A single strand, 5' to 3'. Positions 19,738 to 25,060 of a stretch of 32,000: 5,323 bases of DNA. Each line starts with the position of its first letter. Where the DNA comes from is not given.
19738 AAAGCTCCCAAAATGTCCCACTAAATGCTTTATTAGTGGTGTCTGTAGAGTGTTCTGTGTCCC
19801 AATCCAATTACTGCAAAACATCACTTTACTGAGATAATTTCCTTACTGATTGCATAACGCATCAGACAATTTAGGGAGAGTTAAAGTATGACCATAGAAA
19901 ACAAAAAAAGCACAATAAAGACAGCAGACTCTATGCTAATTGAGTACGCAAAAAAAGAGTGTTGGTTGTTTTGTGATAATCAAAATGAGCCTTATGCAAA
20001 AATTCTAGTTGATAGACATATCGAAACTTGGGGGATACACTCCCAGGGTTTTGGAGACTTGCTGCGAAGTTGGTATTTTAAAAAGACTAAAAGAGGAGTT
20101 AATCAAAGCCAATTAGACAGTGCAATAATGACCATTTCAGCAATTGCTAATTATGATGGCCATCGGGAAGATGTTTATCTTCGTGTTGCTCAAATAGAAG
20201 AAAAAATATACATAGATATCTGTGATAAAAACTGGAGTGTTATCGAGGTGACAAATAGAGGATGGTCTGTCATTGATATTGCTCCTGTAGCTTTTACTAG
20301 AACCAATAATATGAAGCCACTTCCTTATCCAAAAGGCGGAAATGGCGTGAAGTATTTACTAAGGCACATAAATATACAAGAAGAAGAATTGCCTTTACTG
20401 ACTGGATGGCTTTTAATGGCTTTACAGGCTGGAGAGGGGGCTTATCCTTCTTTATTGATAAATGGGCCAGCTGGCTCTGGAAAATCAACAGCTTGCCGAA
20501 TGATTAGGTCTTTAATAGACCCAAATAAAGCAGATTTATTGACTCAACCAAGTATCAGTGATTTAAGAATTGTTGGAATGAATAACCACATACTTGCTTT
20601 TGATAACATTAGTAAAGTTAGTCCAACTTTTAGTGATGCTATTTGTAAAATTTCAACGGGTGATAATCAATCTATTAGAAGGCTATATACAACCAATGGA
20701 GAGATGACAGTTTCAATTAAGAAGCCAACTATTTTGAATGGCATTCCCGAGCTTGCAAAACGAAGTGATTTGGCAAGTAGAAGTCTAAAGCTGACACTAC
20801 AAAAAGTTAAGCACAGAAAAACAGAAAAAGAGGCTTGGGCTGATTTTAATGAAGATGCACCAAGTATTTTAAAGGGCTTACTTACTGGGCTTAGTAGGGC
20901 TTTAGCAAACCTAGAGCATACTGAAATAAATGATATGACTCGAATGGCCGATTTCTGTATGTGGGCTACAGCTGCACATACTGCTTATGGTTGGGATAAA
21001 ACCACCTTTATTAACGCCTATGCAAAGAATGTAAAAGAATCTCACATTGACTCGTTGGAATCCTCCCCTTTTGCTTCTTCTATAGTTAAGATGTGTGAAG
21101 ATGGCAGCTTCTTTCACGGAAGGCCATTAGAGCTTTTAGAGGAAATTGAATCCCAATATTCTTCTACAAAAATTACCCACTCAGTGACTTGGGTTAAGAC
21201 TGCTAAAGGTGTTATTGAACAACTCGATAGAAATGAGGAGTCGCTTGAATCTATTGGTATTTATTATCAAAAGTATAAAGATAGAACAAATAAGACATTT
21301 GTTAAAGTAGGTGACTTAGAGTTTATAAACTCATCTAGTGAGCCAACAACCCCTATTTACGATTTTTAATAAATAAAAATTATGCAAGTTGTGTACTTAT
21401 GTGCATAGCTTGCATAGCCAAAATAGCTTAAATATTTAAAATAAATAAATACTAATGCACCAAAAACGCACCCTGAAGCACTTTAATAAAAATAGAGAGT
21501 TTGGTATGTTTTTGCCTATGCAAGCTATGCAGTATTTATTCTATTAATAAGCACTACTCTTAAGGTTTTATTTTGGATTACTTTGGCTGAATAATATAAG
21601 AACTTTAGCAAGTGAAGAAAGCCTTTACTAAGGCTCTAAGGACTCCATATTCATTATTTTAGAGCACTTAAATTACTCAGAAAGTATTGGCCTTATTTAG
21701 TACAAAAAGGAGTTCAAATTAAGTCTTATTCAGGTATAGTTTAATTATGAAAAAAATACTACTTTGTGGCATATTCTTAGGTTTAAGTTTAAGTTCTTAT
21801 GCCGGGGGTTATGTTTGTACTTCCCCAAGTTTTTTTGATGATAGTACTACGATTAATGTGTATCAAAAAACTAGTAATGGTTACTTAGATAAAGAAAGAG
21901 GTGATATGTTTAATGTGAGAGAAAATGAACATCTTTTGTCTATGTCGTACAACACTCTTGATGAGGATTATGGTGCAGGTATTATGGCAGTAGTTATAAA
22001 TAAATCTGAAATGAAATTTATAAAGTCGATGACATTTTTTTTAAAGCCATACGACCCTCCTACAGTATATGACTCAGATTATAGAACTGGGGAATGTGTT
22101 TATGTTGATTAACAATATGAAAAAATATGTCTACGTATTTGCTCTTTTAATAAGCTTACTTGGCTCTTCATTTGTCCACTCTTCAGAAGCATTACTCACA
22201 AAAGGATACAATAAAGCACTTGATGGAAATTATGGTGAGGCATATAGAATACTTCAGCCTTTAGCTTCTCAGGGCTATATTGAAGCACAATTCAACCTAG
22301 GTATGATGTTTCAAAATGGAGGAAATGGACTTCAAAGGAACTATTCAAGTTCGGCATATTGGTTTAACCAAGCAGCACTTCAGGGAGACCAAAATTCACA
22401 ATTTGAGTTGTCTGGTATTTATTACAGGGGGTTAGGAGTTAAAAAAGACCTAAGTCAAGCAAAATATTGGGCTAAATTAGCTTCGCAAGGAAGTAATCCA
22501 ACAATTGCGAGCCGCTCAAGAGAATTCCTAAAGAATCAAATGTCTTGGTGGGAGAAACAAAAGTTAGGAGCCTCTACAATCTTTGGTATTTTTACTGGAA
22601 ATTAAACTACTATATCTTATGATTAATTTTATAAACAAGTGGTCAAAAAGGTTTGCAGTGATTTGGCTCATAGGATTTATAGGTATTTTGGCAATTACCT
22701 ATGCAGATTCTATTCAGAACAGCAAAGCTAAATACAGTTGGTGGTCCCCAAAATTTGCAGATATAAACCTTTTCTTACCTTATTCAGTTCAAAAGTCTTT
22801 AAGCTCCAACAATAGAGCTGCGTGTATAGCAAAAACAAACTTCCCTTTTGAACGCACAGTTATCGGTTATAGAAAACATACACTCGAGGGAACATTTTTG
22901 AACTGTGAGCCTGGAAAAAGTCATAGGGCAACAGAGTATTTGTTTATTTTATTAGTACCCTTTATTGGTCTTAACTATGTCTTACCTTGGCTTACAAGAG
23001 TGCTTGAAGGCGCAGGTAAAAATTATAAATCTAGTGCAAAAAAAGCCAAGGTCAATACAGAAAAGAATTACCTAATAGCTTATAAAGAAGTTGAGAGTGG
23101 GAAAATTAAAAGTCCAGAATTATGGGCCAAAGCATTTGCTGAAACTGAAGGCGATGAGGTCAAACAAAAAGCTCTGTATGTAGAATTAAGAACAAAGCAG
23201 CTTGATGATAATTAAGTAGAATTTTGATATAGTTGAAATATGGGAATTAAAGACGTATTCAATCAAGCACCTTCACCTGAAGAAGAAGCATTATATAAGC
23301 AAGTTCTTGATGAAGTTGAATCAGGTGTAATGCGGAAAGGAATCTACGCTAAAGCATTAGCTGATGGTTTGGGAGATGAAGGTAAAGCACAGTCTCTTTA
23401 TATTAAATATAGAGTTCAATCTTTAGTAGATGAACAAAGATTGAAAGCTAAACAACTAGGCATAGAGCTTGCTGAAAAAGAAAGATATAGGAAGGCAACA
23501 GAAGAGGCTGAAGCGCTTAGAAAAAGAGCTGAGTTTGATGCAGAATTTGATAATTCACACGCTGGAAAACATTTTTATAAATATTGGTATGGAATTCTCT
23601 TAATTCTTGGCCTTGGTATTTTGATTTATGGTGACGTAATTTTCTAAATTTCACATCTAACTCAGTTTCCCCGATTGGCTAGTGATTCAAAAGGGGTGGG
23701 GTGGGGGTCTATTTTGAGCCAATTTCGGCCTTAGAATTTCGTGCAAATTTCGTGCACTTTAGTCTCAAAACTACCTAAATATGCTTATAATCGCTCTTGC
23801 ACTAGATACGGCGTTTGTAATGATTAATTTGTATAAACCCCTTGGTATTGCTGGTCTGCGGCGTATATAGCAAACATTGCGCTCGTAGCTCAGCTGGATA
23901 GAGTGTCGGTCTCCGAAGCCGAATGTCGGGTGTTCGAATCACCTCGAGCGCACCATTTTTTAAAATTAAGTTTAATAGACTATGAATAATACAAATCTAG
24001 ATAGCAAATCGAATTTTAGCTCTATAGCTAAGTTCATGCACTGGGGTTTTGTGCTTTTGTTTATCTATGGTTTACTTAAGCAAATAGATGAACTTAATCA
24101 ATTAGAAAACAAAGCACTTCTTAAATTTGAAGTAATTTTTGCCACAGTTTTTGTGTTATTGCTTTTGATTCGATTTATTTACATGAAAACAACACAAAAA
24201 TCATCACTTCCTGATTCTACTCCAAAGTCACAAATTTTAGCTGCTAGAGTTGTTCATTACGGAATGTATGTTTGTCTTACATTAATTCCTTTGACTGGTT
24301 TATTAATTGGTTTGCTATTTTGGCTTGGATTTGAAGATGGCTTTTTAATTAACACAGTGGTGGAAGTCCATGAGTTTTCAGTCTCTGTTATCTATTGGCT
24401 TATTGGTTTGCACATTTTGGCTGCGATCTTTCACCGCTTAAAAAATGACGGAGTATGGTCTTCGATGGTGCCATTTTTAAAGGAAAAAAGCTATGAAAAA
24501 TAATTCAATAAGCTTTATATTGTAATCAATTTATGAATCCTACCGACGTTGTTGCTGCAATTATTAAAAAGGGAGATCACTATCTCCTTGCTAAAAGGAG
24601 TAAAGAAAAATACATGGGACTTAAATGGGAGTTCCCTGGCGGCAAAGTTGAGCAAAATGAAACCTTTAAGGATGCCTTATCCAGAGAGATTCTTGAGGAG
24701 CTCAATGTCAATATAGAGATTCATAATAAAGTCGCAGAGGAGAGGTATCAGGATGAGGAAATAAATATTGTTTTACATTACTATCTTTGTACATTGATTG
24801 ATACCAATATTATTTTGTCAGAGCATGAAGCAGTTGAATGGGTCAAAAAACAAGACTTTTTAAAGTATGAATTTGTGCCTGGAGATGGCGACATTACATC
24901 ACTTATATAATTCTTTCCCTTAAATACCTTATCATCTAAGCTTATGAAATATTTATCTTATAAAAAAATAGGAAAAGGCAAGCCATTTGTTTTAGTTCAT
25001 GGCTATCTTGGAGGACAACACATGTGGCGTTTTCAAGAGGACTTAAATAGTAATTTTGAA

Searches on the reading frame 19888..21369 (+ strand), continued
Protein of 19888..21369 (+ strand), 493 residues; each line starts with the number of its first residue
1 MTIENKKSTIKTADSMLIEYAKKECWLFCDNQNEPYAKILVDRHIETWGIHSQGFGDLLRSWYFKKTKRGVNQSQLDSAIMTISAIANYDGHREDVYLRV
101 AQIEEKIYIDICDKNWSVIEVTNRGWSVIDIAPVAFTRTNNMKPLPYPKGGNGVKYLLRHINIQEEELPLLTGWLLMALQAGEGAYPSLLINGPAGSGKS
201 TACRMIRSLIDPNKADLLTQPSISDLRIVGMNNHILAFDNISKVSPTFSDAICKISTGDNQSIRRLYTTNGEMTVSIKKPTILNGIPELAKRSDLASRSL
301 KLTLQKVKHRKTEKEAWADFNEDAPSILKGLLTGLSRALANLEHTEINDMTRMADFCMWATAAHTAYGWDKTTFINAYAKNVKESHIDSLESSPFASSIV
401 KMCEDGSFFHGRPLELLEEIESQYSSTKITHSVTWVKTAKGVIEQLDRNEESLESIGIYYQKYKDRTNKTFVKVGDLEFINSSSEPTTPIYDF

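Call 100: search_dna_similar(query=window:19888-21369:+, collection=plasmids, mode=protein, max_rows=8)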
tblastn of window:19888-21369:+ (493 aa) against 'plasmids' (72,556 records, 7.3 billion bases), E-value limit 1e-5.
Records with a match: 29; places in all: 42; records where one place covers at least 80% of the query: 13.
Best place of each record, by identity: <60% 29.
By first word of the organism name: Streptomyces 21; Stanieria 3; Methylobacterium 2; Methanothrix 1; Candidatus 1; Actinacidiphila 1.
By predicted mobility (MOB-suite, as given by PLSDB): non-mobilizable 25; conjugative 2; mobilizable 2.
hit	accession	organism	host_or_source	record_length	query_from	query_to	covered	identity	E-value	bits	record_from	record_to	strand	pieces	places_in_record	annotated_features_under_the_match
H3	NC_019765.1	Stanieria cyanosphaera PCC 7437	-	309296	10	480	96%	30.4%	1e-59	219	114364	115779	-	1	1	hypothetical protein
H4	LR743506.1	Methylobacterium bullatum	-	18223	23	462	89%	32.3%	6e-73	258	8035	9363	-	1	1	hypothetical protein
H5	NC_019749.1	Stanieria cyanosphaera PCC 7437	-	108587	46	490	90%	31.3%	5e-59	218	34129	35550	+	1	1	hypothetical protein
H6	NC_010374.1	Methylobacterium sp. 4-46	-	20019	27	458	88%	31.1%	7e-56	208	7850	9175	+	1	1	hypothetical protein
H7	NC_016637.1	Methanothrix harundinacea 6Ac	-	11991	44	461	85%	31.3%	2e-58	216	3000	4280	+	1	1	hypothetical protein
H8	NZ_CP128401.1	Candidatus Chlorohelix allophototropha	Single colony of Candidatus Chlorohelix ...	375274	27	422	80%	32.6%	2e-57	213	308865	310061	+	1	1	hypothetical protein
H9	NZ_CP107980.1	Streptomyces coelicoflavus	-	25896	13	474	94%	25.8%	7e-28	125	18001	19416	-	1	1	ATP-binding protein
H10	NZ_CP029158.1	Streptomyces tsukubensis NRRL18488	-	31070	96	486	79%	30.3%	2e-43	171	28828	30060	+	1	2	ATP-binding protein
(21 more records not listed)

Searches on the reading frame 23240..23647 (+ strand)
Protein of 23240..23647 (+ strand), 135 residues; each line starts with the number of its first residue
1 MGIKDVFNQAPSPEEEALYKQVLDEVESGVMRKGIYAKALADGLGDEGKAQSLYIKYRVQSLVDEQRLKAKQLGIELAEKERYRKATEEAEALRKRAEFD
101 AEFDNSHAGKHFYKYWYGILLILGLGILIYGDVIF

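Call 9: search_protein_families(library=pfam, proteins=[window:23240-23647:+], max_evalue=0.01)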
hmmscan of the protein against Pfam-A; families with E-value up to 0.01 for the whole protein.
window:23240-23647:+ (135 aa): 0 families

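Call 16: search_protein_families(library=phrogs, proteins=[window:23240-23647:+], max_evalue=0.01)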
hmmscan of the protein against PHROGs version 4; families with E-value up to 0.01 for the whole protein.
window:23240-23647:+ (135 aa): 0 families

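Call 56: search_protein_families(library=padloc, proteins=[window:23240-23647:+], max_evalue=0.01)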
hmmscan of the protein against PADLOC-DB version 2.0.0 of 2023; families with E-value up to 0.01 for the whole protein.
window:23240-23647:+ (135 aa): 0 families

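Call 89: search_protein_families(library=pfam, proteins=[L019:5221-6051:+, L019:2007-2636:+], max_evalue=0.01)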
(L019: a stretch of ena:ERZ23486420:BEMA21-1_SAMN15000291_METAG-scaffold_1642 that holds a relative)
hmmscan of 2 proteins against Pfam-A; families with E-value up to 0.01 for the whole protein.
L019:5221-6051:+ (276 aa): 1 family
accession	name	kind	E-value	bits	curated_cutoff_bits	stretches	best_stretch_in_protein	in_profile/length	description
PF07460.16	NUMOD3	-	6.9e-30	103.1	20.4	5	170-206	1-37/37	NUMOD3 motif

L019:2007-2636:+ (209 aa): 0 families

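Call 93: search_protein_families(library=ncbifam, proteins=[window:23240-23647:+], max_evalue=0.01)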
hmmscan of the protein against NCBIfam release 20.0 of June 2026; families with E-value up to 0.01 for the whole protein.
window:23240-23647:+ (135 aa): 0 families

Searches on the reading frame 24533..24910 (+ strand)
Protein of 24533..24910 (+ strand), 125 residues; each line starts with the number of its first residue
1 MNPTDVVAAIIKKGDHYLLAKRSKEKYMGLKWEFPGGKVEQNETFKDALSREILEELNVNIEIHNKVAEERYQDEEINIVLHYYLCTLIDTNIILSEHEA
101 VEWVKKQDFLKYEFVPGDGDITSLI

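Call 10: search_protein_families(library=pfam, proteins=[window:24533-24910:+], max_evalue=0.001)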
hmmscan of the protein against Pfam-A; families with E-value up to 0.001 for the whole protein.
window:24533-24910:+ (125 aa): 3 families
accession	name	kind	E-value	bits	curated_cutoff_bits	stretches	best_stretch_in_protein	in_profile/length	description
PF00293.34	NUDIX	-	5.1e-19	69.1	21.1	1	5-122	5-131/134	NUDIX domain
PF14815.12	NUDIX_4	-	1.3e-13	51.2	35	1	7-116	2-105/113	NUDIX domain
PF22327.2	Nudt16-like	-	6.7e-07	29.8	27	1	34-98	37-105/161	U8 snoRNA-decapping enzyme-like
